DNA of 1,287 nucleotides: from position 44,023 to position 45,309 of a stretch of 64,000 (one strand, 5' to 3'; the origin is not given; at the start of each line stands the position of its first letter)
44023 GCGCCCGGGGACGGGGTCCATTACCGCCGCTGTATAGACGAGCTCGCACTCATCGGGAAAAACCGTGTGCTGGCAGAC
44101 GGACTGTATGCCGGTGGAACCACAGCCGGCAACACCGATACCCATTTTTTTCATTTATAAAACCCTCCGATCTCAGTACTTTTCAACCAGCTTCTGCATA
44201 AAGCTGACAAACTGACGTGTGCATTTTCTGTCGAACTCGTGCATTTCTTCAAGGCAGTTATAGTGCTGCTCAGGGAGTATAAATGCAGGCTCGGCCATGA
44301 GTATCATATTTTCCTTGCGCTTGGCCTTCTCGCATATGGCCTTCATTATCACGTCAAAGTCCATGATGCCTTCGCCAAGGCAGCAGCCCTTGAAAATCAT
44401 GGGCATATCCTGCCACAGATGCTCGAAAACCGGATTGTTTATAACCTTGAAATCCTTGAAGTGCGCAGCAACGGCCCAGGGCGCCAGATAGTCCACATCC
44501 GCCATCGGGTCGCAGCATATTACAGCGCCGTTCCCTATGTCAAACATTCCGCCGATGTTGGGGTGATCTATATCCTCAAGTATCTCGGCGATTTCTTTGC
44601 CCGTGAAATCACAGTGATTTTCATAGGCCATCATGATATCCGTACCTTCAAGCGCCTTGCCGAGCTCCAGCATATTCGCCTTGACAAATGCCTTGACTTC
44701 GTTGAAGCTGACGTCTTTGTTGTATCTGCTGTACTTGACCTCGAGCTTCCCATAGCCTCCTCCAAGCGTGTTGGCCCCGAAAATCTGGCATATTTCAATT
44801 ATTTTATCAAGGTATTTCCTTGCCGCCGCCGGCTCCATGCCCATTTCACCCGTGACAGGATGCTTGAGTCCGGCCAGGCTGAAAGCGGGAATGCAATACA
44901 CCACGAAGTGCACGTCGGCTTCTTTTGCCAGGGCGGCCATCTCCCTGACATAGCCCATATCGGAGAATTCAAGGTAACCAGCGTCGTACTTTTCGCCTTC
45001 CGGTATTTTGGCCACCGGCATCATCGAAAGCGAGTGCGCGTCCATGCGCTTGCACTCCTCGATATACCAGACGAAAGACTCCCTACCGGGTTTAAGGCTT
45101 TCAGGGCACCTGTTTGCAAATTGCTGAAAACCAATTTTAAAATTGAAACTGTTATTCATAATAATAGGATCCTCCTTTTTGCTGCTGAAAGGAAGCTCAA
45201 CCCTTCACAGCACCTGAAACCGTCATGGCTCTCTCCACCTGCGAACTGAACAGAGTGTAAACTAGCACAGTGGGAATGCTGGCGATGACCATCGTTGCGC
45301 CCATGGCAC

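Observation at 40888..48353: Candidate oxidative (3-keto-glycoside) glycoside or C-glycoside cleavage operon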

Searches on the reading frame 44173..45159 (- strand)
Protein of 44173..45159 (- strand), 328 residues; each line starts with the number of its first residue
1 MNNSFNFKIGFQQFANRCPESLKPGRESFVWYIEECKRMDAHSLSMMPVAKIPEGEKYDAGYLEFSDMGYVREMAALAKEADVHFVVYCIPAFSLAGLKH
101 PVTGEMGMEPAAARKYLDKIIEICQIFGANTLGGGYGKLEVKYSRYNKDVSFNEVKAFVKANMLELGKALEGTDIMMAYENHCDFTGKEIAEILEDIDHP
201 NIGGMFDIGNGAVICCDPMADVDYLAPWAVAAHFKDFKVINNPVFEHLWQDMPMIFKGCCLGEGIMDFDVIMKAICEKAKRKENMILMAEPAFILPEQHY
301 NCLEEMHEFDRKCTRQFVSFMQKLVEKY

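Call 3: search_protein_families(library=pfam, proteins=[window:44173-45159:-])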
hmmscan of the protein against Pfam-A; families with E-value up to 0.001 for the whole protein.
window:44173-45159:- (328 aa): 1 family
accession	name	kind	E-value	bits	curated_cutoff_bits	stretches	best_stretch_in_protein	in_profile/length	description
PF01261.30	AP_endonuc_2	-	1.3e-16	61.5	31.1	1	70-275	29-216/249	Xylose isomerase-like TIM barrel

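Call 4: search_protein_families(library=ncbifam, proteins=[window:44173-45159:-])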
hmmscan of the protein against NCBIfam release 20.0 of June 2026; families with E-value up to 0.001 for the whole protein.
window:44173-45159:- (328 aa): 0 families

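Call 6: search_solved_structures(query=window:44173-45159:-, max_evalue=0.01)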
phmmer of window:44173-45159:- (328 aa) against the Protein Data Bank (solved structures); distinct sequences matched with E-value up to 0.01: 0.

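Call 10: find_homologous_proteins(query=window:44173-45159:-)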
Query window:44173-45159:- (328 aa): 37 proteins with E <= 0.001 among 1236 candidates.
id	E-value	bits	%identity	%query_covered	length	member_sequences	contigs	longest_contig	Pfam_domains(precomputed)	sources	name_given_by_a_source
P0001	1.9e-204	696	89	100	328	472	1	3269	PF01261.31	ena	-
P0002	3.5e-203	692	88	100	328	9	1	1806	PF01261.31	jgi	-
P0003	1.5e-195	667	86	100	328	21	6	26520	PF01261.31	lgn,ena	-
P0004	2.6e-192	656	84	100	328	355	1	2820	PF01261.31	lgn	-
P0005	2.5e-191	653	84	100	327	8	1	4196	PF01261.31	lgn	-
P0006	3.2e-190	649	82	100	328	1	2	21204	PF01261.31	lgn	-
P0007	1.0e-188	645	82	100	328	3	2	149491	PF01261.31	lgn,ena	-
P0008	1.3e-187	641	82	100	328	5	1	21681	PF01261.31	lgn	-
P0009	2.8e-186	637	81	100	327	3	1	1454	PF01261.31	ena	-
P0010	5.9e-169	580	77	100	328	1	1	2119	PF01261.31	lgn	-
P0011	1.5e-168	578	73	100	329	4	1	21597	PF01261.31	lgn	-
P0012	1.2e-166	572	74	99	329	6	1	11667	PF01261.31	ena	-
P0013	3.5e-161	554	90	80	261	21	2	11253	PF01261.31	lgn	-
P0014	3.9e-152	524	66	100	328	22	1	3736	PF01261.31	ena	-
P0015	3.2e-142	492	88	55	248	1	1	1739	PF01261.31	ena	-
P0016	6.8e-142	491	60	100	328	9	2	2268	PF01261.31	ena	-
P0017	4.9e-141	488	72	87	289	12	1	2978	PF01261.31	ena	-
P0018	2.4e-133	463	60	99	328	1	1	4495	PF01261.31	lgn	-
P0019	6.4e-115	402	54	100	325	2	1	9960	PF01261.31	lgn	-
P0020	1.7e-113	397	55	100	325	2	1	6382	PF01261.31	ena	-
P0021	7.1e-98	346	87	51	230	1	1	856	PF01261.31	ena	-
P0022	3.0e-94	334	80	57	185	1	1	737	PF01261.31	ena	-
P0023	6.2e-84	300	45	100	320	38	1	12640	PF01261.31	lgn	-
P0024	1.1e-83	299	78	52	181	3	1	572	PF01261.31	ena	-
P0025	4.3e-82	294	45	100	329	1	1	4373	PF01261.31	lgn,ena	-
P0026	1.2e-81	293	46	100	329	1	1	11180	PF01261.31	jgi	jgi:sugar phosphate isomerase/epimerase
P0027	5.0e-81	291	44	100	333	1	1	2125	PF01261.31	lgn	-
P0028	4.1e-80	288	44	100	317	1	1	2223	PF01261.31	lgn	-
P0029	4.5e-79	284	44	100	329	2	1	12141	PF01261.31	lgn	-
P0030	5.2e-79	284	43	100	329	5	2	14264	PF01261.31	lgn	-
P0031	1.3e-77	279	42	100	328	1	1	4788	PF01261.31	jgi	-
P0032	1.1e-76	276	43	100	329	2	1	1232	PF01261.31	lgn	-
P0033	5.9e-75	271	42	100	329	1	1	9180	PF01261.31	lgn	-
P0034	2.8e-74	268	42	100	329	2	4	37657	PF01261.31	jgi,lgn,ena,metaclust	metaclust:\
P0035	7.7e-71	257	68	45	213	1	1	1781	PF01261.31,PF10396.15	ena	-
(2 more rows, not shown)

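Call 11: find_encoding_contigs(protein=P0007, flank=10000, max_places=2)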
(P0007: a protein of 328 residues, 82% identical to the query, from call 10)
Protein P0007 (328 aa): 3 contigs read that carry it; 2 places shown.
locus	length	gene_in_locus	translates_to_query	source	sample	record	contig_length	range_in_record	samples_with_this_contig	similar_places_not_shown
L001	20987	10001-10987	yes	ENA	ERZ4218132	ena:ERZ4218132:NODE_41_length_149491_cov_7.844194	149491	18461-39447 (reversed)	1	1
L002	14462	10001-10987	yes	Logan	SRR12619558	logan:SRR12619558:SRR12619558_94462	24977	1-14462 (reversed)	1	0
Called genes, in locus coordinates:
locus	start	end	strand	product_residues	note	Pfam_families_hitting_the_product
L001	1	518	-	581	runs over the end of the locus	PF00672:HAMP, PF06580:His_kinase, PF02518:HATPase_c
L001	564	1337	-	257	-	PF00392:GntR, PF07702:UTRA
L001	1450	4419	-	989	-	PF02837:Glyco_hydro_2_N, PF00703:Glyco_hydro_2 (weak), PF02836:Glyco_hydro_2_C, PF02929:Bgal_small_N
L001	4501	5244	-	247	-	PF01791:DeoC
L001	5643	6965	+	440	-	PF01547:SBP_bac_1, PF13416:SBP_bac_8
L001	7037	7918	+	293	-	PF00528:BPD_transp_1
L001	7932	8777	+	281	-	PF00528:BPD_transp_1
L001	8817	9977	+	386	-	PF01408:GFO_IDH_MocA, PF22725:GFO_IDH_MocA_C3, PF02894:GFO_IDH_MocA_C (weak)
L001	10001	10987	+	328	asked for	PF01261:AP_endonuc_2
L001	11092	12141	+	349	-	PF01408:GFO_IDH_MocA, PF22725:GFO_IDH_MocA_C3, PF02894:GFO_IDH_MocA_C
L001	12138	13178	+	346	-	PF01408:GFO_IDH_MocA, PF22725:GFO_IDH_MocA_C3, PF02894:GFO_IDH_MocA_C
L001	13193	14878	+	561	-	PF00128:Alpha-amylase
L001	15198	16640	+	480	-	PF04434:SWIM (weak)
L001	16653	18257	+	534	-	-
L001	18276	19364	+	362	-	PF20030:bpMoxR (weak), PF07726:AAA_3 (faint), PF07728:AAA_5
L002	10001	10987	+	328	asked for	PF01261:AP_endonuc_2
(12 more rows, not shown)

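Call 12: find_encoding_contigs(protein=P0034, flank=10000, max_places=3)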
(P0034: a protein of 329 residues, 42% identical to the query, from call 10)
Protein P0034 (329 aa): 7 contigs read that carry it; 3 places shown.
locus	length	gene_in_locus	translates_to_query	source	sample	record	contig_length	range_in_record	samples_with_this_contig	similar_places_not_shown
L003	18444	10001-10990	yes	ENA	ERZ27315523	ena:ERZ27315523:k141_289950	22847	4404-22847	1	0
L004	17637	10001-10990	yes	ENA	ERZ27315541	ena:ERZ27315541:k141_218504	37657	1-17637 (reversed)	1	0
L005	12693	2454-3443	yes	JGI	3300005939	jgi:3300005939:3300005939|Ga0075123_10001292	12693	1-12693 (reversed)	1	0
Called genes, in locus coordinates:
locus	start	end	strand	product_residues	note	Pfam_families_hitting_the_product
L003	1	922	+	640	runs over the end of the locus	PF02366:PMT (weak)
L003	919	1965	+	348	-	PF02517:Rce1-like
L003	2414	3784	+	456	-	PF00291:PALP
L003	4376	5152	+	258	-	PF08220:HTH_DeoR, PF08279:HTH_11 (weak), PF00455:DeoRC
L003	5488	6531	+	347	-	PF13407:Peripla_BP_4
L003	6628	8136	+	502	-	PF00005:ABC_tran, PF13304:AAA_21 (faint), PF00005:ABC_tran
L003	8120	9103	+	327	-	PF02653:BPD_transp_2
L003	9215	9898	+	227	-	PF01791:DeoC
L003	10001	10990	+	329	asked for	PF01261:AP_endonuc_2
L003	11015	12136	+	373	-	PF01408:GFO_IDH_MocA, PF22725:GFO_IDH_MocA_C3, PF02894:GFO_IDH_MocA_C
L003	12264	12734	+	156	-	PF00872:Transposase_mut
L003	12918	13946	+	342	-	PF01118:Semialdhyde_dh (faint), PF01408:GFO_IDH_MocA, PF22725:GFO_IDH_MocA_C3, PF02894:GFO_IDH_MocA_C (weak)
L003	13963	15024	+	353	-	PF01408:GFO_IDH_MocA, PF02894:GFO_IDH_MocA_C, PF22725:GFO_IDH_MocA_C3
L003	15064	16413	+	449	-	PF00232:Glyco_hydro_1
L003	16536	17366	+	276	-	PF01636:APH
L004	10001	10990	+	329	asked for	PF01261:AP_endonuc_2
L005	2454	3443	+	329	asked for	PF01261:AP_endonuc_2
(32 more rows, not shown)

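Call 13: find_encoding_contigs(protein=P0023, flank=10000, max_places=2)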
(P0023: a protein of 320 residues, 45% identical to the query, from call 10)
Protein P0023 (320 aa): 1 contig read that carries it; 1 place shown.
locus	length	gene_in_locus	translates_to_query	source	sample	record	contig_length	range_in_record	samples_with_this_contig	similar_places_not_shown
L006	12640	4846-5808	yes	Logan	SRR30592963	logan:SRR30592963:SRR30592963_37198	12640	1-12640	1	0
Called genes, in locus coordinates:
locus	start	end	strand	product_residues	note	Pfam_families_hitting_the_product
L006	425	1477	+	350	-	PF13407:Peripla_BP_4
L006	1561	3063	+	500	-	PF00005:ABC_tran, PF13304:AAA_21 (faint), PF00005:ABC_tran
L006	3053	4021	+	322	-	PF02653:BPD_transp_2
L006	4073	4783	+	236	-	PF01791:DeoC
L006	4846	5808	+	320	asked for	PF01261:AP_endonuc_2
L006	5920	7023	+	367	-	PF01408:GFO_IDH_MocA, PF22725:GFO_IDH_MocA_C3, PF02894:GFO_IDH_MocA_C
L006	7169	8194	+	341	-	PF01408:GFO_IDH_MocA, PF22725:GFO_IDH_MocA_C3, PF02894:GFO_IDH_MocA_C (faint)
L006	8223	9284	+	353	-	PF01408:GFO_IDH_MocA, PF02894:GFO_IDH_MocA_C, PF22725:GFO_IDH_MocA_C3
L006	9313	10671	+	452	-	PF00232:Glyco_hydro_1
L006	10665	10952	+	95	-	PF03992:ABM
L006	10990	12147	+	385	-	PF25270:Khk, PF00294:PfkB (faint)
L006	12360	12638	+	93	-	?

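Call 20: find_related_loci(query=A1, collection=genome_contigs, flank=10000)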
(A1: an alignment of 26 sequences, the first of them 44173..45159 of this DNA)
Query A1 (328 aa) in genome_contigs; peptide patterns used: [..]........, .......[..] (x = any residue, [..] = any of these).
59 stretches matched a pattern; 18 encode a relative of the query (tblastn E <= 1e-3); 18 distinct loci.
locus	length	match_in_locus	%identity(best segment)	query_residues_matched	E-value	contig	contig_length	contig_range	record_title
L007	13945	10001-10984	99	1-328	0e+0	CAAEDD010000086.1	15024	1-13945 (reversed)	MAG TPA_asm: uncultured Oscillospiraceae bacterium, isolate HGM12977, WGS project CAAEDD010000000 data, contig: ERS39649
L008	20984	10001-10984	88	1-328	0e+0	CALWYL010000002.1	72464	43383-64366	MAG: uncultured Oscillospiraceae bacterium isolate BRZ_CQ__bin61 genome assembly, contig: BRZ_CQ__NODE_405_length_72464_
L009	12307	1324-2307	87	1-328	0e+0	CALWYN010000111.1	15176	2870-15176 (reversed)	MAG: uncultured Oscillospiraceae bacterium isolate E0_DM__bin40 genome assembly, contig: E0_DM__k127_3690675, whole geno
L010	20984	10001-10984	85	1-328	0e+0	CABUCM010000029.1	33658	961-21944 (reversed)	MAG TPA_asm: uncultured Ruminiclostridium sp. isolate MGYG-HGUT-03872 genome assembly, contig: GUT_GENOME246551_29, whol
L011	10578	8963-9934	86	1-325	0e+0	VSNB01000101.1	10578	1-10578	MAG: Clostridiales bacterium isolate SC1148_S1_bin.5 SC1148_S1_SC1148_S1_bin.5_contig_101, whole genome shotgun sequence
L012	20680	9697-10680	84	1-328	0e+0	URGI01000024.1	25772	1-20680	uncultured Clostridiales bacterium isolate UMGS975 genome assembly, contig: NODE_323_length_25772_cov_11.727612, whole g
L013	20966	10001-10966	83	7-328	0e+0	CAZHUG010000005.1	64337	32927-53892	MAG TPA_asm: uncultured Oscillospiraceae bacterium isolate SRP294416_co2_673 genome assembly, contig: NODE_153_length_64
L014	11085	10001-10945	61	1-328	2e-142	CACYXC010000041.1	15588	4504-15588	MAG: Ruminococcaceae bacterium isolate RUG12356 genome assembly, contig: RUG12356_asm_41, whole genome shotgun sequence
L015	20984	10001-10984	82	1-328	0e+0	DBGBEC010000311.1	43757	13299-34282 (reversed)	MAG TPA_asm: Candidatus Limivicinus sp. isolate MAG7739 contig311, whole genome shotgun sequence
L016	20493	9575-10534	45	1-328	1e-90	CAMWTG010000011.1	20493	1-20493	MAG TPA_asm: uncultured Clostridia bacterium isolate SRR14411321_bin.1_metawrap_v1.3_MAG genome assembly, contig: NODE.1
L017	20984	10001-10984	84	1-328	0e+0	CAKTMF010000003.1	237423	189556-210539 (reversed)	MAG: uncultured Oscillospiraceae bacterium isolate REFINED_METABAT215_TOP10_CONTIGS_1500_ASSEMBLY_K77_MERGED__Hadza_PheC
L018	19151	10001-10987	42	1-328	4e-86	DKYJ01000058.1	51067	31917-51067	MAG TPA_asm: Clostridiales bacterium UBA7103 UBA7103_contig_7866, whole genome shotgun sequence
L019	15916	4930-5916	42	1-328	3e-86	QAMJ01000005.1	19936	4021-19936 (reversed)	MAG: Clostridiales bacterium isolate CIM:MAG 701 contig_125493, whole genome shotgun sequence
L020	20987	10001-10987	42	1-328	5e-86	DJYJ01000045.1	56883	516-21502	MAG TPA_asm: Clostridiales bacterium UBA6981 UBA6981_contig_3681, whole genome shotgun sequence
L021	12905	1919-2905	42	1-328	1e-85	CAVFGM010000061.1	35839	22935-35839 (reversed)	Bacteroidaceae bacterium isolate G02614-L1_cleanbin_000031 genome assembly, contig: Spades_G02614-L1_contig_609, whole g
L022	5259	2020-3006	42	1-328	2e-83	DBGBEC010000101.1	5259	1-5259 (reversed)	MAG TPA_asm: Candidatus Limivicinus sp. isolate MAG7739 contig101, whole genome shotgun sequence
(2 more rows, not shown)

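Call 23: predict_structure(alignment_id=A1)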
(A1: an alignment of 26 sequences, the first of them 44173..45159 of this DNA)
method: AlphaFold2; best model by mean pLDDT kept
length: 328 residues; sequences in the alignment: 26
mean_pLDDT: 88.3   pTM: 0.88
mean pLDDT of the five models: 88.3, 87.6, 86.6, 86.3, 84.7
residues with pLDDT >= 90: 205; 70-90: 93; 50-70: 29; < 50: 1
segments of 3 or more residues with pLDDT < 50: none
pLDDT, mean of each block of 10 residues (from residue 1): 82 86 93 96 95 84 94 98 97 95 92 98 98 83 85 94 98 95 81 96 89 77 94 86 56 70 87 95 93 64 82 90 91
secondary structure, 60 per line:
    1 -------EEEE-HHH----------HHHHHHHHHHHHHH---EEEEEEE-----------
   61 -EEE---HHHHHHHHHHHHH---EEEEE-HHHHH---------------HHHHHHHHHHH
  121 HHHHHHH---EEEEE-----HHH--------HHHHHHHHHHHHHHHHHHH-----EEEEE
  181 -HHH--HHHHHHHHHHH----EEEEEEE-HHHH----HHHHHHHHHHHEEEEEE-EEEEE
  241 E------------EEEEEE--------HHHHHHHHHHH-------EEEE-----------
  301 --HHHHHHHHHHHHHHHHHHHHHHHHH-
elements in order: E8-11 H26-39 E43-49 E62-64 H68-80 E84-88 H90-94 H110-127 E131-135 H152-170 E176-180 H187-197 E202-208 H210-213 H218-228 E229-234 E236-241 E254-259 H268-278 E286-289 H303-327

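Call 25: search_protein_families(library=pfam, proteins=[L020:2186-3412:+, L020:3627-4379:-, L020:4458-5333:+, L020:5575-6624:+, L020:14207-15688:+, L020:15965-17206:+, L020:17750-19432:+, L020:19492-20712:+, L020:4-1440:+, L020:1431-2210:+])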
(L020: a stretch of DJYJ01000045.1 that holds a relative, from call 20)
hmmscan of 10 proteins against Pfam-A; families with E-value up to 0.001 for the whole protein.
L020:2186-3412:+ (408 aa): 7 families
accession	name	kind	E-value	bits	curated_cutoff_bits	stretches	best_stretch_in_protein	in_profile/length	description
PF01381.28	HTH_3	-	3.5e-16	59.4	23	1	71-125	1-55/55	Helix-turn-helix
PF12844.13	HTH_19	-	1.3e-12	47.9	30.2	1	68-131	1-64/64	Helix-turn-helix domain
PF13560.12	HTH_31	-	4.4e-11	43.4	27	1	66-125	1-61/64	Helix-turn-helix domain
PF13443.12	HTH_26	-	7.2e-06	26.6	22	1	70-129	1-61/63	Cro/C1-type HTH DNA-binding domain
PF10300.15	Iml2-TPR_39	-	5.2e-05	22.6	22.2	1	295-380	244-330/467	Iml2/Tetratricopeptide repeat protein 39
PF07719.23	TPR_2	-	0.00032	21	27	0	317-341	3-27/34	Tetratricopeptide repeat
PF13428.12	TPR_14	-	0.00077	20.4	23.5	0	320-352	6-38/44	Tetratricopeptide repeat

L020:3627-4379:- (250 aa): 3 families
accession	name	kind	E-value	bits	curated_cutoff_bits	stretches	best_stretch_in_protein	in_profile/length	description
PF00455.28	DeoRC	-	1.7e-38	132.6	31.8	1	79-235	2-159/160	DeoR C terminal sensor domain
PF08220.18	HTH_DeoR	-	1.5e-13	50.7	21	1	6-58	1-53/57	DeoR-like helix-turn-helix domain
PF08279.18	HTH_11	-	1.2e-05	25.5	25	1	6-47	1-43/55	HTH domain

L020:4458-5333:+ (291 aa): 0 families

L020:5575-6624:+ (349 aa): 1 family
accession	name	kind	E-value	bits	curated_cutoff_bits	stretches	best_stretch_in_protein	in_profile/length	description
PF13407.12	Peripla_BP_4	-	7.8e-23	81.8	35.1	1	56-325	1-256/258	Periplasmic binding protein domain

L020:14207-15688:+ (493 aa): 1 family
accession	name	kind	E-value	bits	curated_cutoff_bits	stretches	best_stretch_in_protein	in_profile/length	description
PF00232.24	Glyco_hydro_1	-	2e-157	524.7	22.6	1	44-484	4-451/453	Glycosyl hydrolase family 1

L020:15965-17206:+ (413 aa): 2 families
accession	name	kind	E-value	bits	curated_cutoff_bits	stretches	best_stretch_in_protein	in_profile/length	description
PF03727.22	Hexokinase_2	-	1.5e-30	106.8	24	1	201-411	2-241/242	Hexokinase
PF00349.27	Hexokinase_1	-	2.1e-20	73.8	24.3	1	25-190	17-199/201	Hexokinase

L020:17750-19432:+ (560 aa): 3 families
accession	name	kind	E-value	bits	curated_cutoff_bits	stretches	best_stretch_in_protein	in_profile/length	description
PF02872.23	5_nucleotid_C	-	7.8e-42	143.5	23.6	1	352-512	11-157/158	5'-nucleotidase, C-terminal domain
PF00149.33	Metallophos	-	1.5e-14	55.3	21.5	1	39-253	2-189/191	Calcineurin-like phosphoesterase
PF09587.15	PGA_cap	-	7.1e-09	36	27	1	92-258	65-236/255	Bacterial capsule synthesis protein PGA_cap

L020:19492-20712:+ (406 aa): 0 families

L020:4-1440:+ (478 aa): 1 family
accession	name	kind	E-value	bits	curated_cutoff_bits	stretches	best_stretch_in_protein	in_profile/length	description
PF13347.12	MFS_2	-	6.3e-44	150.6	27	1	1-458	11-426/427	MFS/sugar transport protein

L020:1431-2210:+ (259 aa): 1 family
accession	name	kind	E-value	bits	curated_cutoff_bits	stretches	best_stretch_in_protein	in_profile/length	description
PF02585.22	PIG-L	-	4.5e-27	95.5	28.2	1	26-154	1-128/129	GlcNAc-PI de-N-acetylase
